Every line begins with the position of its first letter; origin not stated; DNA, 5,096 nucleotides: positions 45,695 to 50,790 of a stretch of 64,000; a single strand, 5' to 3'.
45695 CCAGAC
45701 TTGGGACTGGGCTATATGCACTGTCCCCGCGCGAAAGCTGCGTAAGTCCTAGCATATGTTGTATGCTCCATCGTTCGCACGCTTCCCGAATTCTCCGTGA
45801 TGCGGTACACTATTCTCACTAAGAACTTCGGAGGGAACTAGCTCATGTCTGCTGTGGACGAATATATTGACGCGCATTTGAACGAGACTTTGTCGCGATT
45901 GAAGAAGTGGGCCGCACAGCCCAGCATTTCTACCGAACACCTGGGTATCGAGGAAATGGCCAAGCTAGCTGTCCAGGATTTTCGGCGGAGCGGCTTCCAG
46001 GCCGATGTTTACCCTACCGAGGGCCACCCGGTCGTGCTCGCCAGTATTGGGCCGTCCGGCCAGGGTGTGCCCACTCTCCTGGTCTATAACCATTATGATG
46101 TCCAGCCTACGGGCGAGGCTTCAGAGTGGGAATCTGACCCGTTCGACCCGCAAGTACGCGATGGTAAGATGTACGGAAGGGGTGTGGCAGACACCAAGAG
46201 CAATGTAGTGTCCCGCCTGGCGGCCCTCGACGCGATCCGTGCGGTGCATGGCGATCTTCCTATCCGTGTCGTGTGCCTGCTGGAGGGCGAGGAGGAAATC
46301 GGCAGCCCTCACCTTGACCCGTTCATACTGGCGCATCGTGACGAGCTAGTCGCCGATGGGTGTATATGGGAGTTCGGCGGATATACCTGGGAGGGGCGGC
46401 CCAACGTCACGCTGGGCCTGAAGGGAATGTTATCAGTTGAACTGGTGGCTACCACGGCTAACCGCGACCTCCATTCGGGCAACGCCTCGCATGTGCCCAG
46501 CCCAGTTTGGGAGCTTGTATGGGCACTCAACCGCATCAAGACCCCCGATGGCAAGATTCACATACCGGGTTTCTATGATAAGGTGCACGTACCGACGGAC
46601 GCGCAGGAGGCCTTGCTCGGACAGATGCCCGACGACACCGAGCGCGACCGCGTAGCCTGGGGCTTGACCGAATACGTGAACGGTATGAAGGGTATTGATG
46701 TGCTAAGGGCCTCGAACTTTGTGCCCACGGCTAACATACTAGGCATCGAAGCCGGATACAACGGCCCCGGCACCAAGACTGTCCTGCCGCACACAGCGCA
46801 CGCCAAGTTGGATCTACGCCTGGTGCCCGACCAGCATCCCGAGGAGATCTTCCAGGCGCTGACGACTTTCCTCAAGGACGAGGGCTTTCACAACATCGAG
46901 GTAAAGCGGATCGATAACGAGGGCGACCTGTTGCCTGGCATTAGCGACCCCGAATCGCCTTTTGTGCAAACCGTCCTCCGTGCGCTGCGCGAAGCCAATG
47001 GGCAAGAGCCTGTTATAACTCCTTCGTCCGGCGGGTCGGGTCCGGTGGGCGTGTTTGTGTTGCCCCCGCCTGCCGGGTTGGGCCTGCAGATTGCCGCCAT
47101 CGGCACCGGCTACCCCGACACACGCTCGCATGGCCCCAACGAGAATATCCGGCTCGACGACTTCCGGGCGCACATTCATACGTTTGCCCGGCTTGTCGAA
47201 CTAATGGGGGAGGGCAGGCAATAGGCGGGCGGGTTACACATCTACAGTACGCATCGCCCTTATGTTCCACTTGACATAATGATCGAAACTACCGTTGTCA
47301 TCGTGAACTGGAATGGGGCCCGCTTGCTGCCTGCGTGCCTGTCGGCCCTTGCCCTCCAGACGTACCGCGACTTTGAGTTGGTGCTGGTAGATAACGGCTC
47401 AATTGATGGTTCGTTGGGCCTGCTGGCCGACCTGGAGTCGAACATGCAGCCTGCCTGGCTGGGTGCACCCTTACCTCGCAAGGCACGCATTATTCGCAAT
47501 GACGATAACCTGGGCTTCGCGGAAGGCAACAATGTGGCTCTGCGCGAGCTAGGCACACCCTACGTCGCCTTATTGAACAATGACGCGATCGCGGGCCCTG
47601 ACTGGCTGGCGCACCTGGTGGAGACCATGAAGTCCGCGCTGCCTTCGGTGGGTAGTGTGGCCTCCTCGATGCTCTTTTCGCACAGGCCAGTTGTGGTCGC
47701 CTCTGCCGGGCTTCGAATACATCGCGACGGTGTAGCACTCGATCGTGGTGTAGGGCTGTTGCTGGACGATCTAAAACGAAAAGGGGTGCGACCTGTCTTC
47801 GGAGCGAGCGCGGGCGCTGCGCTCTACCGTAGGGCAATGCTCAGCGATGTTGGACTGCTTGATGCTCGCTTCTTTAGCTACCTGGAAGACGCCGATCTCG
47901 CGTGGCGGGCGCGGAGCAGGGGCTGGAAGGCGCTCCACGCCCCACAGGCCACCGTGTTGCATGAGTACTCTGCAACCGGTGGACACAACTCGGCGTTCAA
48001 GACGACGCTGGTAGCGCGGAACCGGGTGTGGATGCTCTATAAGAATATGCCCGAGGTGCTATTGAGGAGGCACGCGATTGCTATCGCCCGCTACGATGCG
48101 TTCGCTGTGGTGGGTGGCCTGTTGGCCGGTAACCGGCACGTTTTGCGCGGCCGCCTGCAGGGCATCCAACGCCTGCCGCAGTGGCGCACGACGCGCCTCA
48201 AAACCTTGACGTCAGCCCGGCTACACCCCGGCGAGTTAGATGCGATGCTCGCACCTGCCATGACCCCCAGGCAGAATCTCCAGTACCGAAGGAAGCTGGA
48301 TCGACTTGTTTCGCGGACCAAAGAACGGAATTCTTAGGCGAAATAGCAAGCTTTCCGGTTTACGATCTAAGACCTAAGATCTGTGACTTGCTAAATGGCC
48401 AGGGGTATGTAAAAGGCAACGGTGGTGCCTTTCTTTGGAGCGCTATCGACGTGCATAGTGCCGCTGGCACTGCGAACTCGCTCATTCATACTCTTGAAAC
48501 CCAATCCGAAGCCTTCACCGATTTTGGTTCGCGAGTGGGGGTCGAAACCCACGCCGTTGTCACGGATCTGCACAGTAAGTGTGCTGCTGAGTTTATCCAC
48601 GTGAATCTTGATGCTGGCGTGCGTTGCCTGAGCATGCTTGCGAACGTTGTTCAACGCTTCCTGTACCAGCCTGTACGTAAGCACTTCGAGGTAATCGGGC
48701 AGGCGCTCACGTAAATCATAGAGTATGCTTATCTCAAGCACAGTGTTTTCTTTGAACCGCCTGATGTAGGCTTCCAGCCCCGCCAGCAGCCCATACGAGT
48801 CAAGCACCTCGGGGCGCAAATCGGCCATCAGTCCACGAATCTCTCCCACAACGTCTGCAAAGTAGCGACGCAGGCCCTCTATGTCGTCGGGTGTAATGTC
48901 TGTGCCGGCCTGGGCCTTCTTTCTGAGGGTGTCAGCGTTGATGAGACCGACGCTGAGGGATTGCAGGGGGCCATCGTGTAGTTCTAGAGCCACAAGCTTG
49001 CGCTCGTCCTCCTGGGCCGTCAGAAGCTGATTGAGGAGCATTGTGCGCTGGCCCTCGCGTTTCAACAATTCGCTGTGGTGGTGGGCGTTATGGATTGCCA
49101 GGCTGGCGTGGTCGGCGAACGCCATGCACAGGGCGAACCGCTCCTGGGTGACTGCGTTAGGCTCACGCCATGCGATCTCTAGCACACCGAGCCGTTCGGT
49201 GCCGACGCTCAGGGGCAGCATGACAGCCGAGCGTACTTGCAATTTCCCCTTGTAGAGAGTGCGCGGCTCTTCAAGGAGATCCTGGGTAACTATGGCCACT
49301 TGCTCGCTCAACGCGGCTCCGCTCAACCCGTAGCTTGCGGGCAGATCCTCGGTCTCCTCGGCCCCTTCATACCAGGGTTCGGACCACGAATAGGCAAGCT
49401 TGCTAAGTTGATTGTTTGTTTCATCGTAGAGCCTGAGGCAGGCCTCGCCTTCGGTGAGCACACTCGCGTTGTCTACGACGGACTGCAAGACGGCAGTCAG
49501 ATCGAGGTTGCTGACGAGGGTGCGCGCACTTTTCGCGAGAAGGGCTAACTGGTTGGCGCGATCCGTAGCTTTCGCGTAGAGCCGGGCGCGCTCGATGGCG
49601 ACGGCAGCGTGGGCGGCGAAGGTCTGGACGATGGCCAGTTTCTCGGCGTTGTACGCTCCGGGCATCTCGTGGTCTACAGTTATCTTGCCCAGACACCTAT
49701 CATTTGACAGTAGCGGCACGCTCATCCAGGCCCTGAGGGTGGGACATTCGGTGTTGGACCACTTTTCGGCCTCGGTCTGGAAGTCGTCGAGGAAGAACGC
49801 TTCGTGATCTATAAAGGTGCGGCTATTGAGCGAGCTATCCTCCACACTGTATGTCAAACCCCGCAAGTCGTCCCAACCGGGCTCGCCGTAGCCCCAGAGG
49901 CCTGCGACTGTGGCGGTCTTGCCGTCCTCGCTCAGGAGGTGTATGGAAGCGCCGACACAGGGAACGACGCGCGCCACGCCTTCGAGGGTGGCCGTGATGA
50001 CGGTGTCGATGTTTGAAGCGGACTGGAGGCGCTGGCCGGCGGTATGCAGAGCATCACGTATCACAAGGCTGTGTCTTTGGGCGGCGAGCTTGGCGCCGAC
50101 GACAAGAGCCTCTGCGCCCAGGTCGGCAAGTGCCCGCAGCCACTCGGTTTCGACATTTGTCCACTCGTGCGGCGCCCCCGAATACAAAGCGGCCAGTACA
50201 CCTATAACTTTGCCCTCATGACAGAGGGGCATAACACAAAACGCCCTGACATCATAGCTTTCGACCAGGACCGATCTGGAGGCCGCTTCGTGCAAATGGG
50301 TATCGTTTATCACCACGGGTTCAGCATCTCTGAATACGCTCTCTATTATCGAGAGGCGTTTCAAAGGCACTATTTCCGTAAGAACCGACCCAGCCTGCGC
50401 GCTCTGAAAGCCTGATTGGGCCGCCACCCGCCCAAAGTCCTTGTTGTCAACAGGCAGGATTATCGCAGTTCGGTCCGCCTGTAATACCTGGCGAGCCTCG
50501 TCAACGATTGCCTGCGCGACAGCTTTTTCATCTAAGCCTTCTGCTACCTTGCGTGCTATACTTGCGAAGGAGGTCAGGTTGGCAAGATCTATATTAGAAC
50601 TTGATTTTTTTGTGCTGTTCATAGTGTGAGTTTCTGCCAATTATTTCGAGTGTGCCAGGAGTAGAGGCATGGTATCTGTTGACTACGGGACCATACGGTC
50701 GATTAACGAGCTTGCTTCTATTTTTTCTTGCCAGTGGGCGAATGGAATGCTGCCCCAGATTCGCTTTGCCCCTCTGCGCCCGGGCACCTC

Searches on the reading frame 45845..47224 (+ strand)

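Call 66: search_protein_families(library=pfam, proteins=[window:45845-47224:+], max_evalue=0.00001)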
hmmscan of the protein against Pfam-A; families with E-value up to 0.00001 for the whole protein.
window:45845-47224:+ (459 aa): 2 families
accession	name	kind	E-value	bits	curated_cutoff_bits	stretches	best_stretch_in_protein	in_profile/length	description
PF01546.33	Peptidase_M20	-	6e-28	98.6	24.6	1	79-452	1-205/206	Peptidase family M20/M25/M40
PF07687.19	M20_dimer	-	4.9e-11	43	21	1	191-347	2-103/107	Peptidase dimerisation domain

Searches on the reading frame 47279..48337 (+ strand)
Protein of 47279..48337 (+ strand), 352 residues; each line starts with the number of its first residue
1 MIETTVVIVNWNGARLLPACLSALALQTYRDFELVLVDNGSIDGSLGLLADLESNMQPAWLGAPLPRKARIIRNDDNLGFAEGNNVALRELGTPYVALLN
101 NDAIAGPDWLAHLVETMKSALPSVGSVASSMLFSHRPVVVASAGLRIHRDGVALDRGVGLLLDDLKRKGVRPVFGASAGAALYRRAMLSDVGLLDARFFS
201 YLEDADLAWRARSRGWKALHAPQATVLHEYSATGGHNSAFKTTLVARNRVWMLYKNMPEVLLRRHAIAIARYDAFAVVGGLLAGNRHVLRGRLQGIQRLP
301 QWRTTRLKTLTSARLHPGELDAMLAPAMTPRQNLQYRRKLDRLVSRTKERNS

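Call 66: search_protein_families(library=pfam, proteins=[window:47279-48337:+], max_evalue=0.00001)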
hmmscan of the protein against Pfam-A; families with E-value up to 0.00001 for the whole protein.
window:47279-48337:+ (352 aa): 3 families
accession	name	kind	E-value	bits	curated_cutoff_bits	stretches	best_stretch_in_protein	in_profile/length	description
PF00535.33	Glycos_transf_2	-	1.1e-18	68.2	23.3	1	5-120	1-106/168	Glycosyl transferase family 2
PF13641.12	Glyco_tranf_2_3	-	1.8e-13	51.5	27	1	4-236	3-213/230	Glycosyltransferase like family 2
PF13632.12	Glyco_trans_2_3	-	9.2e-06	26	27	0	95-256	1-144/198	Glycosyl transferase family group 2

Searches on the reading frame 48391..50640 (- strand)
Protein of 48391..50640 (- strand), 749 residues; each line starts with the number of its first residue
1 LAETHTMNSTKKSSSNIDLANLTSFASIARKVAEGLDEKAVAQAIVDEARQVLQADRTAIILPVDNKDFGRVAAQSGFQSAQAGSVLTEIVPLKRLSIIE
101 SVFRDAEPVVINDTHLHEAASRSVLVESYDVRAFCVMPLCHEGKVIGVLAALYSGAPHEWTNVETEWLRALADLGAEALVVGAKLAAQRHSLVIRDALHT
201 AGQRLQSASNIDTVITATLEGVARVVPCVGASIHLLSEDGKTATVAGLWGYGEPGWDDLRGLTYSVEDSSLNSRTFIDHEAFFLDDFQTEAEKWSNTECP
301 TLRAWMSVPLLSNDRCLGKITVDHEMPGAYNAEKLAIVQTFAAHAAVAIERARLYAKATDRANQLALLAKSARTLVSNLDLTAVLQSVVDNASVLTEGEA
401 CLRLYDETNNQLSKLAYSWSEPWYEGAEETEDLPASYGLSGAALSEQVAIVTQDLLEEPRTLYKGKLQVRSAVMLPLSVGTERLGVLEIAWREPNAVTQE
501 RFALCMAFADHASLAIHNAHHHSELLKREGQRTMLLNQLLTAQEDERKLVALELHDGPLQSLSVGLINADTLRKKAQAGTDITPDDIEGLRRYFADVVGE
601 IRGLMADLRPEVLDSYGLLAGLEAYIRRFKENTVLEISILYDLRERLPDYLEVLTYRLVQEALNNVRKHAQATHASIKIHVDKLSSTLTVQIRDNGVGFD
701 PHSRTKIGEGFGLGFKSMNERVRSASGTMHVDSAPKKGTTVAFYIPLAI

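Call 66: search_protein_families(library=pfam, proteins=[window:48391-50640:-], max_evalue=0.00001)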
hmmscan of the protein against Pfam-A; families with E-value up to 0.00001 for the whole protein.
window:48391-50640:- (749 aa): 5 families
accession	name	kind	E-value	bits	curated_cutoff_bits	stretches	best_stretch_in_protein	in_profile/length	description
PF13185.12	GAF_2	-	9.4e-43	146.1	28.6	3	36-179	2-135/136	GAF domain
PF01590.32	GAF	-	6e-38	130.8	22.4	2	39-179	3-133/133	GAF domain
PF13492.12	GAF_3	-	2.1e-24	86.8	27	2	211-351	2-129/129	GAF domain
PF02518.31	HATPase_c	-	9.6e-17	61.9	26.4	1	655-748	6-110/111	Histidine kinase-, DNA gyrase B-, and HSP90-like ATPase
PF07730.19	HisKA_3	-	4.4e-07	30.8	24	1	546-613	1-68/68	Histidine kinase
